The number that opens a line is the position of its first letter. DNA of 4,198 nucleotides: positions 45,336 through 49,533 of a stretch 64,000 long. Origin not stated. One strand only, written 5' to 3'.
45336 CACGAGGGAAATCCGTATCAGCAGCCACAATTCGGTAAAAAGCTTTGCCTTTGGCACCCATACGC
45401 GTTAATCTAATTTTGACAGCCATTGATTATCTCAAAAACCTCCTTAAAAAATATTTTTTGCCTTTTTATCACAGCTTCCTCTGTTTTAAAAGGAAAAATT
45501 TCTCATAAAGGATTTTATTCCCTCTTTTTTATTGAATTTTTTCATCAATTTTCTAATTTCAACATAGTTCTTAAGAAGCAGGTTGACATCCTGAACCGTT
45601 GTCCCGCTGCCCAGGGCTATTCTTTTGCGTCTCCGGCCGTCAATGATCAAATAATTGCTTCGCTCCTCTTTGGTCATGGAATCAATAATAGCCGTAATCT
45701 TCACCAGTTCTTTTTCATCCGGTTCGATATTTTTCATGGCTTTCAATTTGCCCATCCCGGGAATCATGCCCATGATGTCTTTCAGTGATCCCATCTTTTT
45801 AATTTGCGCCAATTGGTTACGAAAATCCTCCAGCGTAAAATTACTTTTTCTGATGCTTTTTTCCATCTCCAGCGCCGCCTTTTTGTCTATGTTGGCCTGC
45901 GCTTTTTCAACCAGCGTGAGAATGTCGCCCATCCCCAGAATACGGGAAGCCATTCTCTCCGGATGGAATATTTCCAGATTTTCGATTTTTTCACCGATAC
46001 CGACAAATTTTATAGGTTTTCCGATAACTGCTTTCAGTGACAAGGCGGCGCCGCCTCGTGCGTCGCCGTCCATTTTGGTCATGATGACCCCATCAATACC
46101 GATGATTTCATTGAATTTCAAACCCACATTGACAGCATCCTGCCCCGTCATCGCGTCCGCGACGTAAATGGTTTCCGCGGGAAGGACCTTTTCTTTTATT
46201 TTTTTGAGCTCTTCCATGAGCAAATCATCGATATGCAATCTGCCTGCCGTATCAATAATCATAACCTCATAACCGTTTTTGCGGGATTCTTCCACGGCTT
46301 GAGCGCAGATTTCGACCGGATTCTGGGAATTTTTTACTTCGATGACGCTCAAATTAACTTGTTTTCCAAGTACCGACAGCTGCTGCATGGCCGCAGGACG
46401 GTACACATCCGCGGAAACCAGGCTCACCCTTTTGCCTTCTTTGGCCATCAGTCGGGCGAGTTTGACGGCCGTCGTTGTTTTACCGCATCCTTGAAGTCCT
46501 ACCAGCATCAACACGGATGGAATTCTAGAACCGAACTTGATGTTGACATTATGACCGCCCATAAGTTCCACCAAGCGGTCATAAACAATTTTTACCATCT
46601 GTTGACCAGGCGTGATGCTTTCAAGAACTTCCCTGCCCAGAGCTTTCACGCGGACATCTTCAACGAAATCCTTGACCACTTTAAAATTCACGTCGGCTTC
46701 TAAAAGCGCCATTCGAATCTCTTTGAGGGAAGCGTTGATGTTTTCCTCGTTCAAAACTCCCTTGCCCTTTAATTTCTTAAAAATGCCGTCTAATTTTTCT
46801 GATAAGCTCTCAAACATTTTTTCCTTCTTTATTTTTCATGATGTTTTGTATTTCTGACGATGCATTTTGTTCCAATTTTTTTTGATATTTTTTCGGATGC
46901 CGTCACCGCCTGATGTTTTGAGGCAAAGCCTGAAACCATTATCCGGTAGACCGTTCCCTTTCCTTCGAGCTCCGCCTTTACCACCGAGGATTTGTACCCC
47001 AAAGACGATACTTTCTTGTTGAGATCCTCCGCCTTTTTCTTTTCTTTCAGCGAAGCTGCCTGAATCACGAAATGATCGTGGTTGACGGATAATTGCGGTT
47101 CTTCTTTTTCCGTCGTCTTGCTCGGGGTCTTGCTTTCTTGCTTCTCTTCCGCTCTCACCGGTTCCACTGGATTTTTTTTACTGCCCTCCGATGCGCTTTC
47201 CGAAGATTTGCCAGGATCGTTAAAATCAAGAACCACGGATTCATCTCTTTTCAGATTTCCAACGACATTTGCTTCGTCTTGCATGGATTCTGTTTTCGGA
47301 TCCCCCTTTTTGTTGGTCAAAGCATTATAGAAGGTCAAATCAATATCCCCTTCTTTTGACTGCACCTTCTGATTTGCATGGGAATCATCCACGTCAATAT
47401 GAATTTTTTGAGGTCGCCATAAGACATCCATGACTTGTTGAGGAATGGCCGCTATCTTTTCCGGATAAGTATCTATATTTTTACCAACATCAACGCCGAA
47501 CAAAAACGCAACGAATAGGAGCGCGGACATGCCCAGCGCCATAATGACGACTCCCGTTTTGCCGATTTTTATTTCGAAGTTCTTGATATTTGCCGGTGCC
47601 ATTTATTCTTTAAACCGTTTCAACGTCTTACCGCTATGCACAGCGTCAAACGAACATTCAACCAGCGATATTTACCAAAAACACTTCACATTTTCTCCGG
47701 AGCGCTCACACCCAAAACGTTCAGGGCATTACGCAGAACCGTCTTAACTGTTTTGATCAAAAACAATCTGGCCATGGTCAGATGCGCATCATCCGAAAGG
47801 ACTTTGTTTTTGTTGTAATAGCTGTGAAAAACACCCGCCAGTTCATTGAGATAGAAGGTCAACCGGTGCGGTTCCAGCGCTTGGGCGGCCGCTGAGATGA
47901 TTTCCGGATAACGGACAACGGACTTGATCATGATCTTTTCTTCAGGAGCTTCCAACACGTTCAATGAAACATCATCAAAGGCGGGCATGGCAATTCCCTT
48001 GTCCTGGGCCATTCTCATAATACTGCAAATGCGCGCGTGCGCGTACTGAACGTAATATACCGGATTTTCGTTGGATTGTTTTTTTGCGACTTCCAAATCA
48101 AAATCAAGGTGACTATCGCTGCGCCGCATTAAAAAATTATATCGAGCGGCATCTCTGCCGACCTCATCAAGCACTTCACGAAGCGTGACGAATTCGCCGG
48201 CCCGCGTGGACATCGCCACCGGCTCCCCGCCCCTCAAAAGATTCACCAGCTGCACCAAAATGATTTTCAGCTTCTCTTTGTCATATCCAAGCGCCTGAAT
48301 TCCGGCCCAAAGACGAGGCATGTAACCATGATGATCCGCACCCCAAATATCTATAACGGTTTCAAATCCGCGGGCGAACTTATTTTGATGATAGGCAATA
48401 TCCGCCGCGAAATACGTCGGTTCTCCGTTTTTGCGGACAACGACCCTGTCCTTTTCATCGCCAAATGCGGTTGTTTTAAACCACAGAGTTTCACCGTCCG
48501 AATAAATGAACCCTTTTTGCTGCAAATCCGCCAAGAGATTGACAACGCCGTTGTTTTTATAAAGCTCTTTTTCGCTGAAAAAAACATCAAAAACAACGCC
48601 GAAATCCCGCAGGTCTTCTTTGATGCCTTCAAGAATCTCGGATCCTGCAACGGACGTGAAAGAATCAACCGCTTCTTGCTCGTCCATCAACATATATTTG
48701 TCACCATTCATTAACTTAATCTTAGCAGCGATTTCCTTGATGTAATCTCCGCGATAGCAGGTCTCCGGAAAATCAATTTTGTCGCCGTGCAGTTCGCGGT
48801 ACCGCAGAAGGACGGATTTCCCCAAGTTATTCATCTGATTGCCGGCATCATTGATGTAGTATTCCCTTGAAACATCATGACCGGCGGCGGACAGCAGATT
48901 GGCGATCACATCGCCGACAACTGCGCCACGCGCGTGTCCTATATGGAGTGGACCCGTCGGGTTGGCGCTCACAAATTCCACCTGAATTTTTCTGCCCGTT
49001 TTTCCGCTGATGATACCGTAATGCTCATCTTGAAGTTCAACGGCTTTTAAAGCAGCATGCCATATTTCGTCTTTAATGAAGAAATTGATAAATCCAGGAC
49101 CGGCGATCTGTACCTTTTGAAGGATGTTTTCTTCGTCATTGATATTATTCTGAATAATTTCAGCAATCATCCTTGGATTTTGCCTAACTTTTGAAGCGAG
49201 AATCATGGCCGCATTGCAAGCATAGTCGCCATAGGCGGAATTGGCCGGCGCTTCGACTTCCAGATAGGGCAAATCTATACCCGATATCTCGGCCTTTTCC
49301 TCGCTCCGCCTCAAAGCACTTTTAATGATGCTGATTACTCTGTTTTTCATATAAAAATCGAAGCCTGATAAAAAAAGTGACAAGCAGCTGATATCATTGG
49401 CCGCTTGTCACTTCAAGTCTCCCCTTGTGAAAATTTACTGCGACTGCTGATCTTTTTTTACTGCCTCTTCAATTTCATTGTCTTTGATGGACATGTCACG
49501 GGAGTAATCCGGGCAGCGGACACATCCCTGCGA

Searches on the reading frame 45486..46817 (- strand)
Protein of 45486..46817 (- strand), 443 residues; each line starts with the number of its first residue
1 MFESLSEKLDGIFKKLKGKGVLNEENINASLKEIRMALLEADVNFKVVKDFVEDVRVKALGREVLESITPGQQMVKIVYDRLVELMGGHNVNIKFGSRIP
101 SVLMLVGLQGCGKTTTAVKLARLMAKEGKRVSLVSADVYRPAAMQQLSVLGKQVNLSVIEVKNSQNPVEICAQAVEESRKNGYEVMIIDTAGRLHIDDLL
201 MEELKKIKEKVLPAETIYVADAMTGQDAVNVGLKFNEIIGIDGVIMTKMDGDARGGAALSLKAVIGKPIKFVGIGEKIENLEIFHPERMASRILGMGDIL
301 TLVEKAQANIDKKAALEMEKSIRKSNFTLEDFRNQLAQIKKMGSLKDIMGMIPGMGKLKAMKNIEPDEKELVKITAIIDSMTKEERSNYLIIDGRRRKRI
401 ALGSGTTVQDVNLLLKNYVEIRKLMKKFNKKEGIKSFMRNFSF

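Call 6: search_protein_families(library=pfam, proteins=[window:45486-46817:-], max_evalue=0.01)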
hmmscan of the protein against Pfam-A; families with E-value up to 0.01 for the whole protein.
window:45486-46817:- (443 aa): 21 families
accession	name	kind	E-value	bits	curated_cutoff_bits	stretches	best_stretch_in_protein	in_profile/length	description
PF00448.28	SRP54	-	2.8e-73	246.2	22.7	1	100-295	1-196/196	SRP54-type protein, GTPase domain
PF02978.25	SRP_SPB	-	2.4e-33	114.8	27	1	326-425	1-91/91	Signal peptide binding domain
PF02881.24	SRP54_N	-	1.2e-22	80.3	22.4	1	5-82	1-75/75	SRP54-type protein, helical bundle domain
PF01656.29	CbiA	-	2.1e-08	34.6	25.4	1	110-295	9-54/125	CobQ/CobB/MinD/ParA nucleotide binding domain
PF13614.12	AAA_31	-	1.4e-06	28.8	27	1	110-168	12-69/177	AAA domain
PF13401.12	AAA_22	-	2.1e-06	28.5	27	1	101-208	6-108/130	AAA domain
PF07015.17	VirC1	-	6.6e-06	26.1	24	1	110-192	12-93/231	VirC1 protein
PF10609.15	ParA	-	8.6e-06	25.8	27.1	1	105-157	9-61/246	NUBPL iron-transfer P-loop NTPase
PF13671.12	AAA_33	-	0.00046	21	27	1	102-189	1-76/143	AAA domain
PF03205.20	MobB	-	0.001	19.4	26.6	1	102-135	1-34/133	Molybdopterin guanine dinucleotide synthesis protein B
PF06414.18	Zeta_toxin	-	0.0012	18.7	22.3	1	99-190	15-102/199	Zeta toxin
PF13604.12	AAA_30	-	0.0024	18.1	27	1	102-199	20-105/191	AAA domain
PF01583.26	APS_kinase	-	0.0036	17.8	21.1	1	101-148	3-50/152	Adenylylsulphate kinase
PF13481.12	AAA_25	-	0.0048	17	27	0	101-140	34-66/195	AAA domain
PF00142.24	Fer4_NifH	-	0.0063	16.5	25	0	106-183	6-78/271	4Fe-4S iron sulfur cluster binding proteins, NifH/frxC family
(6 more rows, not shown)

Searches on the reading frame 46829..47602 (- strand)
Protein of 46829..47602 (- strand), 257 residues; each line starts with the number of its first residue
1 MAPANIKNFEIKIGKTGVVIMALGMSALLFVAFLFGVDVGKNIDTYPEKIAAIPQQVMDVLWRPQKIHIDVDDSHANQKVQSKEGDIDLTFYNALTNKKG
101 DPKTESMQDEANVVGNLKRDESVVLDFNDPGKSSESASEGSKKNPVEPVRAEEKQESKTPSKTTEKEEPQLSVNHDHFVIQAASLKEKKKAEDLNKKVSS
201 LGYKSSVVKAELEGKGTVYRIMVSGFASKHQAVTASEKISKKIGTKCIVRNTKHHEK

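Call 6: search_protein_families(library=pfam, proteins=[window:46829-47602:-], max_evalue=0.01)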
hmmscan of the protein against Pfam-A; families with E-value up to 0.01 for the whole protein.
window:46829-47602:- (257 aa): 1 family
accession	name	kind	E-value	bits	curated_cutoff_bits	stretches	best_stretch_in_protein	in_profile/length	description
PF05036.18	SPOR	-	3.2e-12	47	21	1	175-250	2-75/76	SPOR domain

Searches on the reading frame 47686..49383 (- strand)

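Call 6: search_protein_families(library=pfam, proteins=[window:47686-49383:-], max_evalue=0.01)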
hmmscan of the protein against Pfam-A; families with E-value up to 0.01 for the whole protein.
window:47686-49383:- (565 aa): 7 families
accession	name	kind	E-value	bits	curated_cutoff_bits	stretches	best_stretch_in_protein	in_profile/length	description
PF05746.21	DALR_1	-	9.7e-36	122.9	22.3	1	445-565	1-117/117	DALR anticodon binding domain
PF00750.26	tRNA-synt_1d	-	4.6e-27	95.3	23.3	1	117-411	7-301/349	tRNA synthetases class I (R), catalytic domain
PF03485.21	Arg_tRNA_synt_N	-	8.8e-23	81.2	21.5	1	19-103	6-85/85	Arginyl tRNA synthetase N terminal domain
PF09334.17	tRNA-synt_1g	-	1.5e-07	31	20.1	0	249-305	69-125/391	tRNA synthetases class I (M)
PF01406.26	tRNA-synt_1e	-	2.7e-05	24.1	27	0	145-175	22-52/301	tRNA synthetases class I (C) catalytic domain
PF01921.24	tRNA-synt_1f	-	0.0014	18.1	27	0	141-179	31-68/360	tRNA synthetases class I (K)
PF00133.28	tRNA-synt_1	-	0.0022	17.2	22.7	0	141-177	33-69/414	tRNA synthetases class I (I, L, M and V)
